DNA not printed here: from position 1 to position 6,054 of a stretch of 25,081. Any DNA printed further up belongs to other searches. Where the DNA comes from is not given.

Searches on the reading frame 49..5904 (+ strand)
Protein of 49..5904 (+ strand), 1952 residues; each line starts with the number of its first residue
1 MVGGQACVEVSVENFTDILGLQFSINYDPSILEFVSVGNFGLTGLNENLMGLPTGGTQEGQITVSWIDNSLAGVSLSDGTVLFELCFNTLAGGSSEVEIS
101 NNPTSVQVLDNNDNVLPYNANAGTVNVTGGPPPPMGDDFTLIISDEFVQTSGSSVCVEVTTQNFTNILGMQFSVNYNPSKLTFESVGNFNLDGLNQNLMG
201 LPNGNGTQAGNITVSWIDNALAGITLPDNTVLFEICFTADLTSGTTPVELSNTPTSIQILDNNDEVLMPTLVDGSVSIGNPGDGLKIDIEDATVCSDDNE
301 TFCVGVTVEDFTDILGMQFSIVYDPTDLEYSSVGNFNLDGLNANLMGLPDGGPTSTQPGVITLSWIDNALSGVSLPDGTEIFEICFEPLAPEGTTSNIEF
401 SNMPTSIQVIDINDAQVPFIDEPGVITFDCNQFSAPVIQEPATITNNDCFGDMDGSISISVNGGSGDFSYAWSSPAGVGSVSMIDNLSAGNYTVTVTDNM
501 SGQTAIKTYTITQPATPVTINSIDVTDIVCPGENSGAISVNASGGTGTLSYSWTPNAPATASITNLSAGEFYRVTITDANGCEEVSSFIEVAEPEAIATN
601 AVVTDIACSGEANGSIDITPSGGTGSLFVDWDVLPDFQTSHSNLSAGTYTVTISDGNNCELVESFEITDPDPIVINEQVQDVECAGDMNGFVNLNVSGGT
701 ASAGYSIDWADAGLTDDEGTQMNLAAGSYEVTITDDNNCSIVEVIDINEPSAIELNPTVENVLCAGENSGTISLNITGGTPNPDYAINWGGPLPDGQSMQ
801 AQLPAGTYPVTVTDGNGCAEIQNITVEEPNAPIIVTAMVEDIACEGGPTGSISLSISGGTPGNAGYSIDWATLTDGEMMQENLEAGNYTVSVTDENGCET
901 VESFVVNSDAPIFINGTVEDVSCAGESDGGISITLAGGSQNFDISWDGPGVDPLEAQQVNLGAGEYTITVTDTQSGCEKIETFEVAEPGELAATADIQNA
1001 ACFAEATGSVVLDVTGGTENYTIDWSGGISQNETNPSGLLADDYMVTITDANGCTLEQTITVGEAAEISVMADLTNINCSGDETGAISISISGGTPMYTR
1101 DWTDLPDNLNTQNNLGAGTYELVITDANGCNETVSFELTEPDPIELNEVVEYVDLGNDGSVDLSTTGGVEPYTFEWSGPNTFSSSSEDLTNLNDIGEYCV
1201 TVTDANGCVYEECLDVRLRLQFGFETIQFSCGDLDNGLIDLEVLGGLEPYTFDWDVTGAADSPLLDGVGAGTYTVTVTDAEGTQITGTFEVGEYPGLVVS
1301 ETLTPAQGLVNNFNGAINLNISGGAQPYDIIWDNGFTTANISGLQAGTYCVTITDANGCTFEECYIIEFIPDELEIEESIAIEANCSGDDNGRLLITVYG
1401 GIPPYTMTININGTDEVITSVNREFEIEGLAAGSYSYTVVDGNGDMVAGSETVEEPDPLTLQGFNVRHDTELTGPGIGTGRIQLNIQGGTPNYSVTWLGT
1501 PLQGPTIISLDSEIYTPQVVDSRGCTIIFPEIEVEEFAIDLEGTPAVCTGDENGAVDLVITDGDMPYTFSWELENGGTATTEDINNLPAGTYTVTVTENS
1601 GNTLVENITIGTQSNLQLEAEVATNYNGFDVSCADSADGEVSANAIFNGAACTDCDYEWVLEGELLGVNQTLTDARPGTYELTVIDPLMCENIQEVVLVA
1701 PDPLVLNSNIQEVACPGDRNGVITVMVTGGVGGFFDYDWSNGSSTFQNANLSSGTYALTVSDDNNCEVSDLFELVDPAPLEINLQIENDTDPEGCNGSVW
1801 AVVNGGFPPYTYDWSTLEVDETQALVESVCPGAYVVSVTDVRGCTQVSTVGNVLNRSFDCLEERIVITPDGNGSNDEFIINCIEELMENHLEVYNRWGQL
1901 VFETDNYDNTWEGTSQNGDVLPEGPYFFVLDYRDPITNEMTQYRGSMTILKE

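Call 6: search_protein_families(library=pfam, proteins=[window:49-5904:+], max_evalue=0.1)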
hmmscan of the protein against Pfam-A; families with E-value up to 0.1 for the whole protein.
window:49-5904:+ (1952 aa): 14 families
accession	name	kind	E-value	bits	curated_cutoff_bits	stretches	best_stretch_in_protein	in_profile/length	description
PF13573.12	SprB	-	1.4e-98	322.6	28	16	442-476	2-36/37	SprB repeat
PF13585.12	CHU_C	-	8.5e-23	80.7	27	1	1866-1947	6-84/86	CHU_C Type IX secretion signal domain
PF00963.24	Cohesin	-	7.6e-22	78.4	24.1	3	3-127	13-139/139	Cohesin domain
PF06832.18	BiPBP_C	-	3.5e-14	52.9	26.8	0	1656-1686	45-80/90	Penicillin-Binding Protein C-terminus Family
PF18962.6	Por_Secre_tail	-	3.4e-11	43.7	27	0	1575-1608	41-73/75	Secretion system C-terminal sorting domain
PF13620.12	CarboxypepD_reg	-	3.6e-08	34.1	32.3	0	1584-1619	42-78/82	Carboxypeptidase regulatory-like domain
PF16405.10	DUF5013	-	3.1e-07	31.1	28.5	0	920-1002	28-116/149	Domain of unknown function (DUF5013)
PF24421.1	Ig_J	-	4.4e-06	27.2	29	0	870-896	60-86/104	Tip attachment protein J, Ig-like domain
PF07495.19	Y_Y_Y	-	7.9e-06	26.1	26.6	0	1583-1596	31-44/65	Y_Y_Y domain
PF09912.14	DUF2141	-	5.3e-05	23.6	24.4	0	1741-1765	41-65/112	Uncharacterized protein conserved in bacteria (DUF2141)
PF13860.13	FlgD_ig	-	0.00023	21.5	27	0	1907-1931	50-74/79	FlgD Ig-like domain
PF08308.17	PEGA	-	0.027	14.8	20.8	0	1583-1619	28-64/71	PEGA domain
PF17883.6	MBG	-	0.04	14.8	23.3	0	634-655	44-68/97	MBG domain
PF22352.2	K319L-like_PKD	-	0.045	14.2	27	0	507-582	3-74/84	K319L-like, PKD domain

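Call 7: search_protein_families(library=ncbifam, proteins=[window:49-5904:+], max_evalue=0.1)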
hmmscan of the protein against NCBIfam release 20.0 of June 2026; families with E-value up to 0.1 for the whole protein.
window:49-5904:+ (1952 aa): 8 families
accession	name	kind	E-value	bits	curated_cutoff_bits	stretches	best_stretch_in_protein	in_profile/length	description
TIGR04183.1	Por_Secre_tail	domain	6e-15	55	23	0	1577-1603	39-65/72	T9SS type A sorting domain-containing protein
NF038127.1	FDP_fam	subfamily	2.9e-12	47.3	29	0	1734-1771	78-116/150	DVUA0089 family protein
TIGR04131.1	Bac_Flav_CTERM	domain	9.9e-12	44.9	35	1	1867-1947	7-81/85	T9SS type B sorting domain-containing protein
NF045619.1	adhes_GNV_Cterm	subfamily_domain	1.6e-07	30.9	180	1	1569-1643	300-369/458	BapA/Bap/LapF family large adhesin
NF040553.1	SGO_0316_fam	subfamily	0.02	12.5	1400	1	1907-1934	1031-1058/1486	SGO_0316/SGO_0317 family LPXTG-anchored serine peptidase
TIGR04203.1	RPT_S_cricet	repeat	0.026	14.7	60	0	1269-1286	10-27/38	TIGR04203-type repeat-containing surface protein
NF009453.0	PRK12813.1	equivalog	0.032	13.8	264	0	1909-1931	150-172/223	flagellar basal body rod modification protein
NF041262.1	colicin_Z_Cterm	domain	0.068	13.5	50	0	1561-1604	29-72/87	colicin Z C-terminal domain-related protein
